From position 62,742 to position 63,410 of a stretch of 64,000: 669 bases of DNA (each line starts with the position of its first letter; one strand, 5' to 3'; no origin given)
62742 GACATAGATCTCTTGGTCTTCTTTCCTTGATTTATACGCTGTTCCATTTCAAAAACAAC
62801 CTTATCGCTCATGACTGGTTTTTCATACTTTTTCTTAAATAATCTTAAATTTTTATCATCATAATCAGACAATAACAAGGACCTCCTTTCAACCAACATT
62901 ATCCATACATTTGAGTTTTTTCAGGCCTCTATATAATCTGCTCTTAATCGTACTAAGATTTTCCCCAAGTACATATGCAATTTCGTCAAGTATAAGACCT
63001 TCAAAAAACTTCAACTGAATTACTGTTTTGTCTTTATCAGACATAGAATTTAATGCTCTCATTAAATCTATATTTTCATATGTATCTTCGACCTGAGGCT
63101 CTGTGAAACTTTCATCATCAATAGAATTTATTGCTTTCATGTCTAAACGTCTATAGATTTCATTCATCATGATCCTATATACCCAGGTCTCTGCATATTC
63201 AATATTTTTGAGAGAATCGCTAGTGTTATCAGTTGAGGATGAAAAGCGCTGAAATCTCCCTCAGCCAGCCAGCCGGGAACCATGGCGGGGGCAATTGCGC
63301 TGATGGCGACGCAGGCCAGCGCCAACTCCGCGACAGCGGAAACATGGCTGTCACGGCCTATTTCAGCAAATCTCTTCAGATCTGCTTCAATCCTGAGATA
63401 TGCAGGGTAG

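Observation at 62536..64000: Low-GC patchwork at the window edge: 5'-truncated sigma-70-family gene plus small membrane anti-sigma-like ORF plus Xis-like HTH ORF, likely a decayed mobile or horizontally acquired element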

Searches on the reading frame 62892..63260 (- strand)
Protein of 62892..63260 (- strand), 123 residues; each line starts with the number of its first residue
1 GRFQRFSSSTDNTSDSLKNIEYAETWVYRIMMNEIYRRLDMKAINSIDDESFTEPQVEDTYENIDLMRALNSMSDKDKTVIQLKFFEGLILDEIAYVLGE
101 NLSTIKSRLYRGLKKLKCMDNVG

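Call 7: search_protein_families(library=pfam, max_evalue=1, proteins=[window:62892-63260:-])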
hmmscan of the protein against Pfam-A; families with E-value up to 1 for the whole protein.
seq(123 aa): 3 families
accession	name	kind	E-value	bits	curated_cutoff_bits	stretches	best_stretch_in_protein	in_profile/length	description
PF08281.18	Sigma70_r4_2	-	8.8e-12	44.9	25.7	1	65-116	3-54/54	Sigma-70, region 4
PF04545.22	Sigma70_r4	-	5.6e-10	39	24.1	1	69-117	1-49/50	Sigma-70, region 4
PF07638.17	Sigma70_ECF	-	4e-05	24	21.1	1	49-109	112-172/185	ECF sigma factor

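Call 11: search_protein_families(library=ncbifam, max_evalue=0.01, proteins=[window:62892-63230:-])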
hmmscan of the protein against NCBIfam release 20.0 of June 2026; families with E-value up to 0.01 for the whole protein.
seq(113 aa): 69 families (the best 25 are shown)
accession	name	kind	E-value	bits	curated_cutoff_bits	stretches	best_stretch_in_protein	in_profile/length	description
NF053879.1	RNAPolSigSigVBac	equivalog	1.8e-27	95.9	190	1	4-108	46-153/160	RNA polymerase sigma factor SigV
TIGR02954.1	Sig70_famx3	hypoth_equivalog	1.3e-17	64.1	188.5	1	5-107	59-164/170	RNA polymerase sigma-70 factor, TIGR02954 family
TIGR02937.1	sigma70-ECF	superfamily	8.2e-15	54.8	42.9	1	11-107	50-162/165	sigma-70 family RNA polymerase sigma factor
TIGR02983.1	SigE-fam_strep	subfamily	1.2e-12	48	141.55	1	10-107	54-155/162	SigE family RNA polymerase sigma factor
TIGR02959.1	SigZ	equivalog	4.3e-11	42.9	168.65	1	4-108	37-146/170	RNA polymerase sigma factor SigZ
NF007215.0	PRK09637.1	equivalog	2e-10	40.9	212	1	6-108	45-152/181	RNA polymerase sigma factor SigZ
TIGR02952.1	Sig70_famx2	equivalog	3.9e-10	39.9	206.45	1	14-108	64-168/170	ECF subfamily RNA polymerase sigma factor, BldN family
TIGR02984.1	Sig-70_plancto1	subfamily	4.6e-10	39.4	183.75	1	54-107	132-185/189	RNA polymerase sigma-70 factor, Planctomycetaceae-specific subfamily 1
NF007228.0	PRK09646.1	subfamily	7e-10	38.9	226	1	43-109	123-190/194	ECF RNA polymerase sigma factor SigK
NF058625.1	sigma_PG0214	equivalog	8.2e-10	38.7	130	1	4-107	46-158/170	GFO_1088 family ECF-type sigma factor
NF007223.0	PRK09641.1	equivalog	8.6e-10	38.8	209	1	38-107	112-181/187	RNA polymerase sigma factor SigW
TIGR02985.1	Sig70_bacteroi1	subfamily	1.5e-09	38.3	126.4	1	11-107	50-159/162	RNA polymerase sigma-70 factor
NF006930.0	PRK09415.1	subfamily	1.5e-09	37.9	198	1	10-108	64-173/179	RNA polymerase factor sigma C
NF009170.0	PRK12517.1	subfamily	1.9e-09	37.2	197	1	5-108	66-174/188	RNA polymerase sigma factor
TIGR02950.1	SigM_subfam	subfamily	2.1e-09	37.4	147.95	1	34-108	80-156/159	RNA polymerase sigma factor, SigM family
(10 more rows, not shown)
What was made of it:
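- On ECF sigma factor, SigV subfamily: NF053879: 95.9 bits against a cut-off of 190 (call 11).
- Checked: The best NCBIfam match is SigV (1.8e-27) (call 11).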

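Call 12: find_homologous_proteins(query=window:62892-63230:-)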
Query seq(113 aa) (113 aa): 557 proteins with E <= 0.001 among 563 candidates; the best 120 are listed.
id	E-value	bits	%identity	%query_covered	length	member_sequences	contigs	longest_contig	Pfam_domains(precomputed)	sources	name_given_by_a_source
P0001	9.3e-53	195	86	96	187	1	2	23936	PF07638.18,PF04545.23,PF04542.21,PF08281.19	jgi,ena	-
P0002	3.2e-52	193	100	82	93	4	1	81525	PF07638.18,PF04545.23,PF08281.19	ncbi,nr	ncbi:MAG TPA: sigma-70 family RNA polymerase sigma factor [Firmicutes bacterium]|nr:sigma-70 family 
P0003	2.3e-51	190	87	93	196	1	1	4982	PF04545.23,PF04542.21,PF08281.19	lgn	-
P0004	1.4e-49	185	81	97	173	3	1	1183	PF07638.18,PF04545.23,PF04542.21,PF08281.19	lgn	-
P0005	6.7e-48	179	80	97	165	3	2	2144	PF04545.23,PF04542.21,PF08281.19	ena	-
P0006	6.1e-47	176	77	97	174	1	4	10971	PF04545.23,PF04542.21,PF08281.19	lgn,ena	-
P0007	6.6e-47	176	79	97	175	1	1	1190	PF04545.23,PF04542.21,PF08281.19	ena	-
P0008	8.1e-47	176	81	96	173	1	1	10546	PF07638.18,PF04545.23,PF04542.21,PF08281.19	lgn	-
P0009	9.0e-47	176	77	97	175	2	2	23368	PF04545.23,PF04542.21,PF08281.19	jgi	-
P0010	1.9e-46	174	77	97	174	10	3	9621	PF04545.23,PF04542.21,PF08281.19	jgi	-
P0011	3.3e-46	174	79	97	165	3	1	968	PF07638.18,PF04545.23,PF04542.21,PF08281.19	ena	-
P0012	4.4e-46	173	78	97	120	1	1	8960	PF04545.23,PF08281.19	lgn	-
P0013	5.2e-46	173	78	96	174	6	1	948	PF04545.23,PF04542.21,PF08281.19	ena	-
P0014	2.2e-45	171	78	93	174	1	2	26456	PF04545.23,PF04542.21,PF08281.19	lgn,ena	-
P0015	2.2e-45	171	78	93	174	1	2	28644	PF04545.23,PF04542.21,PF08281.19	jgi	-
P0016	4.3e-45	170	77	96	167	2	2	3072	PF04545.23,PF04542.21,PF08281.19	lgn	-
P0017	1.5e-44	168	78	92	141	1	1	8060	PF04545.23,PF04542.21,PF08281.19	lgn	-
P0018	1.9e-44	168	78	92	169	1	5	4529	PF04545.23,PF04542.21,PF08281.19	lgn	-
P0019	2.0e-44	168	76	96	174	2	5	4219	PF04545.23,PF04542.21,PF08281.19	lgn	-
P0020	3.0e-44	167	82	92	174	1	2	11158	PF04545.23,PF04542.21,PF08281.19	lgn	-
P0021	3.3e-44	167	75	93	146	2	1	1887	PF04545.23,PF04542.21,PF08281.19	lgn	-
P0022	8.9e-44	166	74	97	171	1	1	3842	PF04545.23,PF04542.21,PF08281.19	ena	-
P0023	9.0e-44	166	74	97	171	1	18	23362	PF04545.23,PF04542.21,PF08281.19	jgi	-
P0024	9.0e-44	166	74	97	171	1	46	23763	PF04545.23,PF04542.21,PF08281.19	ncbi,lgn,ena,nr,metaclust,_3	ncbi:MAG TPA: RNA polymerase sigma factor [Acetivibrio sp.]|nr:RNA polymerase sigma factor [Clostrid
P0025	3.3e-43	164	75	97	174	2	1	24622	PF04545.23,PF04542.21,PF08281.19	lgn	-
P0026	3.8e-43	164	73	97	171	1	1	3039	PF04545.23,PF04542.21,PF08281.19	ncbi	-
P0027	4.4e-43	164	71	97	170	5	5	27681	PF04545.23,PF04542.21,PF08281.19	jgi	-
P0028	1.3e-42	162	74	96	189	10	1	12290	PF04545.23,PF04542.21,PF08281.19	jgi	-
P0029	4.3e-42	160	77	97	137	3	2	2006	PF04545.23,PF04542.21,PF08281.19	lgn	-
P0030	9.3e-42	159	74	93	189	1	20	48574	PF04545.23,PF04542.21,PF08281.19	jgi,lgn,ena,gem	-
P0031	7.1e-38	147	70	92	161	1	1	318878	PF04545.23,PF04542.21,PF08281.19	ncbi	-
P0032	3.7e-37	145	65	97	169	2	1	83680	PF04545.23,PF04542.21,PF08281.19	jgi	-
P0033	4.9e-37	144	67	92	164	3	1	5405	PF04545.23,PF04542.21,PF08281.19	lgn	-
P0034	6.2e-37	144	69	92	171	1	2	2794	PF04545.23,PF04542.21,PF08281.19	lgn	-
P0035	1.0e-35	140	67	92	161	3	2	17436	PF04545.23,PF04542.21,PF08281.19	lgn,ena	-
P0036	1.2e-35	140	67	92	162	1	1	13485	PF04545.23,PF04542.21,PF08281.19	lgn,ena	-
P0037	1.3e-35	140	69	92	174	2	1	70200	PF04545.23,PF04542.21,PF08281.19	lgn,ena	-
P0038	1.4e-35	140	71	92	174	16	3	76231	PF04545.23,PF04542.21,PF08281.19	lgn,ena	-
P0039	8.5e-35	137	66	92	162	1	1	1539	PF04545.23,PF04542.21,PF08281.19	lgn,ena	-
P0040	3.1e-34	135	66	92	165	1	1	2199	PF04545.23,PF04542.21,PF08281.19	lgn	-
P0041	6.5e-34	134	65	92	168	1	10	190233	PF04545.23,PF04542.21,PF08281.19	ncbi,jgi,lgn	ncbi:MAG: RNA polymerase, sigma subunit, SigV [Lachnoclostridium sp.]|jgi:RNA polymerase sigma-70 fa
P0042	6.8e-34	134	65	92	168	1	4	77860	PF04545.23,PF04542.21,PF08281.19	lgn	-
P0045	1.9e-33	133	65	92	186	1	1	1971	PF04545.23,PF04542.21,PF08281.19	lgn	-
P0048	6.4e-33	131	64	94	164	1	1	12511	PF04545.23,PF04542.21,PF08281.19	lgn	-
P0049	6.5e-33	131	63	92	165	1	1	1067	PF04545.23,PF04542.21,PF08281.19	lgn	-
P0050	7.2e-33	131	59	93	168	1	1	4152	PF04545.23,PF04542.21,PF08281.19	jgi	-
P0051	8.3e-33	131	65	92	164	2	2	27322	PF04545.23,PF04542.21,PF08281.19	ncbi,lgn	ncbi:MAG: RNA polymerase sigma factor [Lachnospiraceae bacterium]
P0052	1.7e-32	130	65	92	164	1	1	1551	PF04545.23,PF04542.21,PF08281.19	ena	-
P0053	2.8e-32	129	61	90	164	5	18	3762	PF04545.23,PF04542.21,PF08281.19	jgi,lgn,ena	-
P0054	4.4e-32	128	67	92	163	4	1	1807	PF04545.23,PF04542.21,PF08281.19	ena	-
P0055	4.7e-32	128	64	93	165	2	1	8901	PF04545.23,PF04542.21,PF08281.19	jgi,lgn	-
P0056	9.1e-32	127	63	92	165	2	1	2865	PF04545.23,PF04542.21,PF08281.19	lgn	-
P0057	1.1e-31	127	61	92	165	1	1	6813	PF04545.23,PF04542.21,PF08281.19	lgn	-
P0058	1.6e-31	127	64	92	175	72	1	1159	PF04545.23,PF04542.21,PF08281.19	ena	-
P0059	2.1e-31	126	64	92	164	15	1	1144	PF04545.23,PF04542.21,PF08281.19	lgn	-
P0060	2.2e-31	126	62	92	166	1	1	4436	PF04545.23,PF04542.21,PF08281.19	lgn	-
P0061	7.1e-31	124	65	93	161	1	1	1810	PF04545.23,PF04542.21,PF08281.19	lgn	-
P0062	9.3e-31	124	57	96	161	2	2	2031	PF04545.23,PF04542.21,PF08281.19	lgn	-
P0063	1.5e-30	123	62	89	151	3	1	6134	PF04545.23,PF04542.21,PF08281.19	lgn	-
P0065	2.8e-30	123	61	92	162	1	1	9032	PF04545.23,PF04542.21,PF08281.19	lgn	-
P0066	3.1e-30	122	61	92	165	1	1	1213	PF04545.23,PF04542.21,PF08281.19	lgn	-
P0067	3.9e-30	122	63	93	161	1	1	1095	PF04545.23,PF04542.21,PF08281.19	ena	-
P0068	5.3e-30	122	58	91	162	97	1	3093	PF04545.23,PF04542.21,PF08281.19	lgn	-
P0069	6.8e-30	121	61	93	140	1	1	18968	PF04545.23,PF04542.21,PF08281.19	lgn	-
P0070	8.9e-30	121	60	92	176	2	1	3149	PF04545.23,PF04542.21,PF08281.19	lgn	-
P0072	1.4e-29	120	61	93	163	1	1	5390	PF04545.23,PF04542.21,PF08281.19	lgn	-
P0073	1.5e-29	120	61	92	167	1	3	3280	PF04545.23,PF04542.21,PF08281.19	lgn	-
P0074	1.5e-29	120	62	92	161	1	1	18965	PF04545.23,PF04542.21,PF08281.19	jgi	-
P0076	1.7e-29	120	59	92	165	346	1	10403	PF04545.23,PF04542.21,PF08281.19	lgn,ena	-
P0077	1.8e-29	120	61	92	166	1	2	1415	PF04545.23,PF04542.21,PF08281.19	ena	-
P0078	1.9e-29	120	59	87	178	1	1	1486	PF04545.23,PF04542.21,PF08281.19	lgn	-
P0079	3.1e-29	119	60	93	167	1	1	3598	PF04545.23,PF04542.21,PF08281.19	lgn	-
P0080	3.2e-29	119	63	93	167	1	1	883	PF04545.23,PF04542.21,PF08281.19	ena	-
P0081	5.0e-29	119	63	93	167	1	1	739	PF04545.23,PF04542.21,PF08281.19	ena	-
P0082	5.0e-29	119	63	93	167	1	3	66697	PF04545.23,PF04542.21,PF08281.19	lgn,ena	-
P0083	5.3e-29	118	59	92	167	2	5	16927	PF04545.23,PF04542.21,PF08281.19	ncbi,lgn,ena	-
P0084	5.9e-29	118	63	93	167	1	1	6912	PF04545.23,PF04542.21,PF08281.19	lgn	-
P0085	5.9e-29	118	63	93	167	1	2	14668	PF04545.23,PF04542.21,PF08281.19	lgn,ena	-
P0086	6.3e-29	118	63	93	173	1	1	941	PF04545.23,PF04542.21,PF08281.19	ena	-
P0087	6.6e-29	118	57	93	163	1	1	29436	PF04545.23,PF04542.21,PF08281.19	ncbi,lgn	-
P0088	6.8e-29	118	63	93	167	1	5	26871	PF04545.23,PF04542.21,PF08281.19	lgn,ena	-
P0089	6.8e-29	118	63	93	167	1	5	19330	PF04545.23,PF04542.21,PF08281.19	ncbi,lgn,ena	-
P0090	6.8e-29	118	63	93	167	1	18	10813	PF04545.23,PF04542.21,PF08281.19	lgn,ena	-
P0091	7.1e-29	118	60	92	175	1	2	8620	PF04545.23,PF04542.21,PF08281.19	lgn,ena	-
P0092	7.2e-29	118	56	91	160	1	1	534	PF04545.23,PF04542.21,PF08281.19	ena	-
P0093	7.5e-29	118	63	93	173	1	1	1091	PF04545.23,PF04542.21,PF08281.19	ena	-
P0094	1.0e-28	117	61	93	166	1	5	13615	PF04545.23,PF04542.21,PF08281.19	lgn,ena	-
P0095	1.1e-28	117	61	93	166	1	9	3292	PF04545.23,PF04542.21,PF08281.19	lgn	-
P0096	1.2e-28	117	59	88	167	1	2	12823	PF04545.23,PF04542.21,PF08281.19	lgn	-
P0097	1.3e-28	117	62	93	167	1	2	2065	PF04545.23,PF04542.21,PF08281.19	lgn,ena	-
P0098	1.3e-28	117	61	92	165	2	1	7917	PF04545.23,PF04542.21,PF08281.19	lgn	-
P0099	1.7e-28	117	58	94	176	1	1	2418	PF04545.23,PF04542.21,PF08281.19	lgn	-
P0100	1.7e-28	117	60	92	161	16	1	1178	PF04545.23,PF04542.21,PF08281.19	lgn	-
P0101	1.9e-28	117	62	93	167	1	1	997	PF04545.23,PF04542.21,PF08281.19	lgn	-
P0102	2.2e-28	116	62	93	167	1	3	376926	PF04545.23,PF04542.21,PF08281.19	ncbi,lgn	-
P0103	2.2e-28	116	62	93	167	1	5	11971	PF04545.23,PF04542.21,PF08281.19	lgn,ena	-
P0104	2.2e-28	116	60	93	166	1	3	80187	PF04545.23,PF04542.21,PF08281.19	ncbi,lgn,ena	-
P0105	2.4e-28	116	61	93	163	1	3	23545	PF04545.23,PF04542.21,PF08281.19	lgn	-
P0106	2.5e-28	116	62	91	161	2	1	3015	PF04545.23,PF04542.21,PF08281.19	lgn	-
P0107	2.7e-28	116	62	93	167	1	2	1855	PF04545.23,PF04542.21,PF08281.19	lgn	-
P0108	2.7e-28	116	60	93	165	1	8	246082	PF04545.23,PF04542.21,PF08281.19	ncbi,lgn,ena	ncbi:MAG: RNA polymerase sigma factor [Roseburia sp.]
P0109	2.8e-28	116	60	93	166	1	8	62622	PF04545.23,PF04542.21,PF08281.19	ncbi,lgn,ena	-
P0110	3.1e-28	116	58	93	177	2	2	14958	PF07638.18,PF04545.23,PF04542.21,PF08281.19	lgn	-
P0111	3.6e-28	116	60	93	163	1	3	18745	PF04545.23,PF04542.21,PF08281.19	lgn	-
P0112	3.6e-28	116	59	93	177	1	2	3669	PF07638.18,PF04545.23,PF04542.21,PF08281.19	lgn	-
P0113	3.7e-28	116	59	92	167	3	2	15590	PF04545.23,PF04542.21,PF08281.19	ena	-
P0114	4.2e-28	116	54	92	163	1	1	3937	PF04545.23,PF04542.21,PF08281.19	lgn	-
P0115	4.6e-28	115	62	93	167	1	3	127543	PF04545.23,PF04542.21,PF08281.19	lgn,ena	-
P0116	4.6e-28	115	62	93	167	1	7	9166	PF04545.23,PF04542.21,PF08281.19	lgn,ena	-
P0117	4.7e-28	115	58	92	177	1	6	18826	PF04545.23,PF04542.21,PF08281.19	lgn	-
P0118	4.9e-28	115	55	93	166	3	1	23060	PF04545.23,PF04542.21,PF08281.19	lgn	-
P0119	6.0e-28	115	61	93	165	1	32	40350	PF04545.23,PF04542.21,PF08281.19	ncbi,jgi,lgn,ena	-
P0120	6.4e-28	115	63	90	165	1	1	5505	PF04545.23,PF04542.21,PF08281.19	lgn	-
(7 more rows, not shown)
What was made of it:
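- On ECF sigma factor, SigV subfamily: Full-length relatives all carry PF04542 (call 12).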

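Call 13: find_encoding_contigs(protein=P0002, flank=10000, max_places=10)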
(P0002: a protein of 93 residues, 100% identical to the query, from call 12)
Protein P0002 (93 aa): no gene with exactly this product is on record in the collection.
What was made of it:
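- Tried and rejected: Exact look-up of the 93-aa NCBI sigma ORF: not on record (call 13).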
